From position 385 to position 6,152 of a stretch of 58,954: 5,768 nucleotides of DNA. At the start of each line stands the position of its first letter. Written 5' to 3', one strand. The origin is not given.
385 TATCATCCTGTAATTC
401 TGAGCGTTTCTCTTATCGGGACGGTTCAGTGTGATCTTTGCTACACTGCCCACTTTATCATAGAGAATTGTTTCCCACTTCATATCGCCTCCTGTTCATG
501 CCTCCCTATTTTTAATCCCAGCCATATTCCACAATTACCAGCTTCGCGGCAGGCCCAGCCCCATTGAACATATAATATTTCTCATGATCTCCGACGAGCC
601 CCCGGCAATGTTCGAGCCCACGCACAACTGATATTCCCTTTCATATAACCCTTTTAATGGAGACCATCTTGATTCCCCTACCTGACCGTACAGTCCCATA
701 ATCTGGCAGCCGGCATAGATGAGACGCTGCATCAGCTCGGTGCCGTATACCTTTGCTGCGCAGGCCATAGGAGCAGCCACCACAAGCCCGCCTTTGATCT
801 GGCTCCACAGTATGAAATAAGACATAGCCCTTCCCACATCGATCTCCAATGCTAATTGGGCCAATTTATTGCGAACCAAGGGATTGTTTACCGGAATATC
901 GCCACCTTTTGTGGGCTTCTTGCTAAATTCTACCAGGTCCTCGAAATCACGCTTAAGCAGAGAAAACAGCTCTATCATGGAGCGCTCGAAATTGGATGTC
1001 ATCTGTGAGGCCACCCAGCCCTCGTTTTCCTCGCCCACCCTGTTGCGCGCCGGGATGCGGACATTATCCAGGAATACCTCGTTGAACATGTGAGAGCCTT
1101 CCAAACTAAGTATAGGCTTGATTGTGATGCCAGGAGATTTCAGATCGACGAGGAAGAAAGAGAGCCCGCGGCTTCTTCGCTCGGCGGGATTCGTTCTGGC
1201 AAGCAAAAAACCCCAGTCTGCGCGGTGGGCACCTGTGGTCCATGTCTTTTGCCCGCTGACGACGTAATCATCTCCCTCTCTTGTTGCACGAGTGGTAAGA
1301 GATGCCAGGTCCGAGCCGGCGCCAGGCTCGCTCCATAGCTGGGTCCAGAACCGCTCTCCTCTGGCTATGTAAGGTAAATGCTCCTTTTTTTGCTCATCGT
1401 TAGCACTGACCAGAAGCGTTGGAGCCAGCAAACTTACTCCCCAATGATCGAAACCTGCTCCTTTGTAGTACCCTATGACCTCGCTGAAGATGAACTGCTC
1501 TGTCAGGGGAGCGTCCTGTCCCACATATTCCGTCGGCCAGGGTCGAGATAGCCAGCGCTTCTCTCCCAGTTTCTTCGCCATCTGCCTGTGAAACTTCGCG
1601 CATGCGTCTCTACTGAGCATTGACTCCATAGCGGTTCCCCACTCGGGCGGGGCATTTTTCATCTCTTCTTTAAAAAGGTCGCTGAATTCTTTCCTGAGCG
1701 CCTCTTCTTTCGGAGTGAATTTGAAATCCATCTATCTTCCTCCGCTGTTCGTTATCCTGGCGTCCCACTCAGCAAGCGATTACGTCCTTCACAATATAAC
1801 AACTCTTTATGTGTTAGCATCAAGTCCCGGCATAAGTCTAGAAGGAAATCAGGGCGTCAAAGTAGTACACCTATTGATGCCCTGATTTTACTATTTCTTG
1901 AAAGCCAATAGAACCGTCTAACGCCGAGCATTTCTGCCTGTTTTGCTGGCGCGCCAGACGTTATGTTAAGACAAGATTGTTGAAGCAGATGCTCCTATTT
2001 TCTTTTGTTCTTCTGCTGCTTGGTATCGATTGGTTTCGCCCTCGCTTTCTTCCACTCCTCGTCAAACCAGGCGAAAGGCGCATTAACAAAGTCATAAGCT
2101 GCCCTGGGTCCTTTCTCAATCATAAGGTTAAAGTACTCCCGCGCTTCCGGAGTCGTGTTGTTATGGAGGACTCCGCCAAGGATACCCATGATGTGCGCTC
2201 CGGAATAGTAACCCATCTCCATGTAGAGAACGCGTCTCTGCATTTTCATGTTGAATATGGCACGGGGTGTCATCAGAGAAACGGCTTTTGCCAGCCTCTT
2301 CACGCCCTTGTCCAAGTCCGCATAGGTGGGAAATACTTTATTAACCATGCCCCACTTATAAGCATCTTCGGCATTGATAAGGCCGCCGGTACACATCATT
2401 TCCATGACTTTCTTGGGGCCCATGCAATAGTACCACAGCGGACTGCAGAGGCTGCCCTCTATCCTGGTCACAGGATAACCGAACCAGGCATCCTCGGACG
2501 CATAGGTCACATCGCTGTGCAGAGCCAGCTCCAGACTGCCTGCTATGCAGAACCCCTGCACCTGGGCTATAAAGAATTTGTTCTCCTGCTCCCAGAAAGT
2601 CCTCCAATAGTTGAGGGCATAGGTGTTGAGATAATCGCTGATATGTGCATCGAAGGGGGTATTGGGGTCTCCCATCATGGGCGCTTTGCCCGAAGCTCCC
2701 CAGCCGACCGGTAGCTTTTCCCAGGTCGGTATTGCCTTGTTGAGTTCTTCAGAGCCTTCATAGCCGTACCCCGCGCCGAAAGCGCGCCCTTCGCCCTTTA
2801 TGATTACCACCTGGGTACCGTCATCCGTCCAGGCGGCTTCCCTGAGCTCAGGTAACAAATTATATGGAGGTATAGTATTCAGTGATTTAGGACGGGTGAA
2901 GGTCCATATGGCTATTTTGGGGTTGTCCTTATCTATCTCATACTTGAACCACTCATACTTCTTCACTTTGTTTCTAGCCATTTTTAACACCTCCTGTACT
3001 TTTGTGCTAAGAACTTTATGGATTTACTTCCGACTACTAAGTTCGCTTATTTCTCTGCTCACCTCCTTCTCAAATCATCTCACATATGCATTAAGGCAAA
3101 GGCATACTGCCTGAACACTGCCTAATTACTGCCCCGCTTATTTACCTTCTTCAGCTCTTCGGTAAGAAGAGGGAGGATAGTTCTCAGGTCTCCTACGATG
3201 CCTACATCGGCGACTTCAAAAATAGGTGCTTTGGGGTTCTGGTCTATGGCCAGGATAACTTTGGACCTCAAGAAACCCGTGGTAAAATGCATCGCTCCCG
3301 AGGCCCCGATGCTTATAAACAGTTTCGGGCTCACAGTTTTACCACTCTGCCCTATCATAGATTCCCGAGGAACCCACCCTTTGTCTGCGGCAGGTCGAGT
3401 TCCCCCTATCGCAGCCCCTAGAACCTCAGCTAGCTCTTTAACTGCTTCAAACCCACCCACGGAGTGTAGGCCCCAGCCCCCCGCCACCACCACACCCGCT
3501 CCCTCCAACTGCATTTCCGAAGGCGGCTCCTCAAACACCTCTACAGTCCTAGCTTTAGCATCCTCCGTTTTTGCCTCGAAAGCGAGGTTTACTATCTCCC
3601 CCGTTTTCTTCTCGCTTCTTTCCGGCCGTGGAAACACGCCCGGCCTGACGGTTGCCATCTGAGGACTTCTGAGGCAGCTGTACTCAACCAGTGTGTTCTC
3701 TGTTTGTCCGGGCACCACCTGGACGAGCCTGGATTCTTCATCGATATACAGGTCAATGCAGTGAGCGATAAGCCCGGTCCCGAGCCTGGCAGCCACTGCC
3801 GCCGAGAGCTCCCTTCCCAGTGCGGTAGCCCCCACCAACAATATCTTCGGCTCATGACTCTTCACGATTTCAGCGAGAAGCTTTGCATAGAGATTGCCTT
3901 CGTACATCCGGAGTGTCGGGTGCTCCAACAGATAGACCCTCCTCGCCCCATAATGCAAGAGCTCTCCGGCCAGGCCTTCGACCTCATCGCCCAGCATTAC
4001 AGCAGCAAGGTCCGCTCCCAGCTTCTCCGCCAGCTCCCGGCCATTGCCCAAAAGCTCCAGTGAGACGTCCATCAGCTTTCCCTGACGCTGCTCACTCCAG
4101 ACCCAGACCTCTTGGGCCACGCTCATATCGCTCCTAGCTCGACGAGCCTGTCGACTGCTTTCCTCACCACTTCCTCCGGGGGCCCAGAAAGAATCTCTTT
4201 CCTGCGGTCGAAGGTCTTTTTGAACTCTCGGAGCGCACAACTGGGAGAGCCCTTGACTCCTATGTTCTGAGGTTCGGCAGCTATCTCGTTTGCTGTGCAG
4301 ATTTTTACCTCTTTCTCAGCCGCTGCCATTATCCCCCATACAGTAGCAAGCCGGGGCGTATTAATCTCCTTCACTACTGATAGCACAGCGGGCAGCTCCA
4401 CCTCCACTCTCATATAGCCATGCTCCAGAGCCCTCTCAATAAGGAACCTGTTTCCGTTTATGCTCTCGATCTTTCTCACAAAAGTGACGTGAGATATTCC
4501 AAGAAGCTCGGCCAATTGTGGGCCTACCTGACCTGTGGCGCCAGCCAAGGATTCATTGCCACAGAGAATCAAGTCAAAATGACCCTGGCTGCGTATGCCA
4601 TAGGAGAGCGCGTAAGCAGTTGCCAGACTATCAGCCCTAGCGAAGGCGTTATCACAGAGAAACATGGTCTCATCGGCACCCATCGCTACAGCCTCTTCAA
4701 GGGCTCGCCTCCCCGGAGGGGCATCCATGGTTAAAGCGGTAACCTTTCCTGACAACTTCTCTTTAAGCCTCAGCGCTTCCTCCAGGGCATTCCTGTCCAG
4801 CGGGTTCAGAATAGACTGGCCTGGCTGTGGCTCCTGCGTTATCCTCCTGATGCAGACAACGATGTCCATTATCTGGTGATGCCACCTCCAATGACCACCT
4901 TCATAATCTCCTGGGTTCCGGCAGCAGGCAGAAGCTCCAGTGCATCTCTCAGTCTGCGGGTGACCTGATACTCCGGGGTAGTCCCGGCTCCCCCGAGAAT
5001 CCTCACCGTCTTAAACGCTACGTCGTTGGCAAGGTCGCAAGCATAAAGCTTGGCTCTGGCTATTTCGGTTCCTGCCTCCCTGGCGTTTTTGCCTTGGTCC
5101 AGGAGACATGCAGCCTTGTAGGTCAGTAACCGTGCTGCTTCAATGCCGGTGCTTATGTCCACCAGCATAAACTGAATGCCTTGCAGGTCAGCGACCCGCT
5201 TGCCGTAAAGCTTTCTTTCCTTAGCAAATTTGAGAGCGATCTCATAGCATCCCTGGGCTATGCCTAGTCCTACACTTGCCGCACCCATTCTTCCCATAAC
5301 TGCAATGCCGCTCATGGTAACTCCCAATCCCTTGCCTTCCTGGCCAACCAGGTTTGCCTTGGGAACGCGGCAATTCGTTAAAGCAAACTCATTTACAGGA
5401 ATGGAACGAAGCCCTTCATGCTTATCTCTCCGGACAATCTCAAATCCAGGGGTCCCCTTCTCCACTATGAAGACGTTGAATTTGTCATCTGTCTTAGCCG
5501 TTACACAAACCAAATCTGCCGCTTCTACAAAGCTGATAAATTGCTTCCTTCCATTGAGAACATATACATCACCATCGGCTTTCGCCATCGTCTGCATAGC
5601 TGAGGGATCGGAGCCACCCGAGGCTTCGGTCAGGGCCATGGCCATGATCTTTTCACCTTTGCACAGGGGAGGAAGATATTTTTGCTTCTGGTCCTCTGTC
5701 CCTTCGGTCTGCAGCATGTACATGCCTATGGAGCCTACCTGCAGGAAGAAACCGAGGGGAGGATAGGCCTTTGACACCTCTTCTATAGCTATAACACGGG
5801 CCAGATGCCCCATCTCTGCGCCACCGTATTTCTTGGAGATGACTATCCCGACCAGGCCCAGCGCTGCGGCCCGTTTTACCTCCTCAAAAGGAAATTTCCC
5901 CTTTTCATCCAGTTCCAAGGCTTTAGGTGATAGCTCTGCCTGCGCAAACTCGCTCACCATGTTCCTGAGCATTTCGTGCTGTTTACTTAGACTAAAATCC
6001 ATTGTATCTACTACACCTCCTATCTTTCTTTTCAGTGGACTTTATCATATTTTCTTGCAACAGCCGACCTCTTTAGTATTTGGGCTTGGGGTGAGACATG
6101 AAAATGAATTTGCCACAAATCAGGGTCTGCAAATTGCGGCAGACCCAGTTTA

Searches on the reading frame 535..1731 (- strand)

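Call 50: search_protein_families(library=pfam, proteins=[window:535-1731:-], max_evalue=0.00001)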
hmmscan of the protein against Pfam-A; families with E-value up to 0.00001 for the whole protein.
window:535-1731:- (398 aa): 3 families
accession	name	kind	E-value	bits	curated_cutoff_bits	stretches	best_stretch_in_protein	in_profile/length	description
PF02770.24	Acyl-CoA_dh_M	-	6.3e-21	74.8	33.3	1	132-224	3-97/97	Acyl-CoA dehydrogenase, middle domain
PF00441.29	Acyl-CoA_dh_1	-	1.3e-17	64.8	22.4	1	236-387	1-145/150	Acyl-CoA dehydrogenase, C-terminal domain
PF02771.21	Acyl-CoA_dh_N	-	4.4e-11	43.6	22.9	1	6-126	1-113/113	Acyl-CoA dehydrogenase, N-terminal domain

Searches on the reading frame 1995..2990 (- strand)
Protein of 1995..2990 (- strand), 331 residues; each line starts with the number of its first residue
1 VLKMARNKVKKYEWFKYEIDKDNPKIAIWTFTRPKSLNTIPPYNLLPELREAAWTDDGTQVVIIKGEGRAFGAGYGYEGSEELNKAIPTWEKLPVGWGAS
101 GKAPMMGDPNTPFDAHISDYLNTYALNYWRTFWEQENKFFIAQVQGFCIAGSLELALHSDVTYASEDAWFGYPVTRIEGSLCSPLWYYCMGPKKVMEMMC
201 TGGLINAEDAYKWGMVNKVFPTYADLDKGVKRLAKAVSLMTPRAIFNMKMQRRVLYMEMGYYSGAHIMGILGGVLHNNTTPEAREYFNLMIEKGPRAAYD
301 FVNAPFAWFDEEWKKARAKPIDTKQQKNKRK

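Call 50: search_protein_families(library=pfam, proteins=[window:1995-2990:-], max_evalue=0.00001)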
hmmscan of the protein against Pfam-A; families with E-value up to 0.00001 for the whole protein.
window:1995-2990:- (331 aa): 1 family
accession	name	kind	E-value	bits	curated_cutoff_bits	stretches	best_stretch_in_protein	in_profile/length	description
PF00378.25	ECH_1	-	1.8e-22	80.3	27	1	135-237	86-191/251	Enoyl-CoA hydratase/isomerase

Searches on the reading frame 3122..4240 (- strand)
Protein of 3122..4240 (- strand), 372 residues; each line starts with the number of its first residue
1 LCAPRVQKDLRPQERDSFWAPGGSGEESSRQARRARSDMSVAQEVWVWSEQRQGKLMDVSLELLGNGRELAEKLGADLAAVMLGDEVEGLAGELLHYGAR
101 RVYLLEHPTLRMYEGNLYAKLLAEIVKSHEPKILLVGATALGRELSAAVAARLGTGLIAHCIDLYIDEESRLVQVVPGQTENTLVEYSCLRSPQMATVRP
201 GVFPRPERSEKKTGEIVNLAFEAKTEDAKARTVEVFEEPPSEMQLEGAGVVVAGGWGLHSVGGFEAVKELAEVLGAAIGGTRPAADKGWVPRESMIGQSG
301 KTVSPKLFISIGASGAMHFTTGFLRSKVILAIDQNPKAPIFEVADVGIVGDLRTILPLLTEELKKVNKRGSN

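Call 50: search_protein_families(library=pfam, proteins=[window:3122-4240:-], max_evalue=0.00001)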
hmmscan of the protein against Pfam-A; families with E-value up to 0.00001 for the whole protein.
window:3122-4240:- (372 aa): 2 families
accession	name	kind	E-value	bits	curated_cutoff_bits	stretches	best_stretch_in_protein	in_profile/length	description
PF01012.27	ETF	-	1e-40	139.9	26.7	1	45-221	1-178/181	Electron transfer flavoprotein domain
PF00766.25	ETF_alpha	-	6.3e-27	93.8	27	1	244-322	1-79/81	Electron transfer flavoprotein FAD-binding domain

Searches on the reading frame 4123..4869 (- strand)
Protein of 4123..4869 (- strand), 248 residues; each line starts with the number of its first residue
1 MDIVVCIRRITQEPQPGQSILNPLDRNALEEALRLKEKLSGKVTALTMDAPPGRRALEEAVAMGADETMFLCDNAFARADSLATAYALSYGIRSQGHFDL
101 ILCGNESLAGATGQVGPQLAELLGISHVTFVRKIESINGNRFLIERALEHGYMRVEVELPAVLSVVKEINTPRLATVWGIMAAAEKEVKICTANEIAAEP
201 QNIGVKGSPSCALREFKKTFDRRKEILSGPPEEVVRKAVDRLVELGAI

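Call 50: search_protein_families(library=pfam, proteins=[window:4123-4869:-], max_evalue=0.00001)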
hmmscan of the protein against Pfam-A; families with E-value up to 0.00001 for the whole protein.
window:4123-4869:- (248 aa): 1 family
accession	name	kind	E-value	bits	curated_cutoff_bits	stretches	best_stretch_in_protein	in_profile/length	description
PF01012.27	ETF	-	1.3e-37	129.8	26.7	1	18-193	10-178/181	Electron transfer flavoprotein domain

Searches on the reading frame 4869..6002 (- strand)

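Call 50: search_protein_families(library=pfam, proteins=[window:4869-6002:-], max_evalue=0.00001)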
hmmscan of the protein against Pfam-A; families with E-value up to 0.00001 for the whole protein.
window:4869-6002:- (377 aa): 4 families
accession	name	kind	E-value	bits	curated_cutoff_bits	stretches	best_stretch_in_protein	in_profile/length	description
PF02771.21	Acyl-CoA_dh_N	-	8.2e-33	113.6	22.9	1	7-117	2-113/113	Acyl-CoA dehydrogenase, N-terminal domain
PF00441.29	Acyl-CoA_dh_1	-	1.1e-31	110.4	22.4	1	223-372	1-146/150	Acyl-CoA dehydrogenase, C-terminal domain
PF02770.24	Acyl-CoA_dh_M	-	7.3e-21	74.6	33.3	1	121-211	1-97/97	Acyl-CoA dehydrogenase, middle domain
PF08028.16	Acyl-CoA_dh_2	-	1.1e-16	61.8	22.7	1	240-354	2-123/134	Acyl-CoA dehydrogenase, C-terminal domain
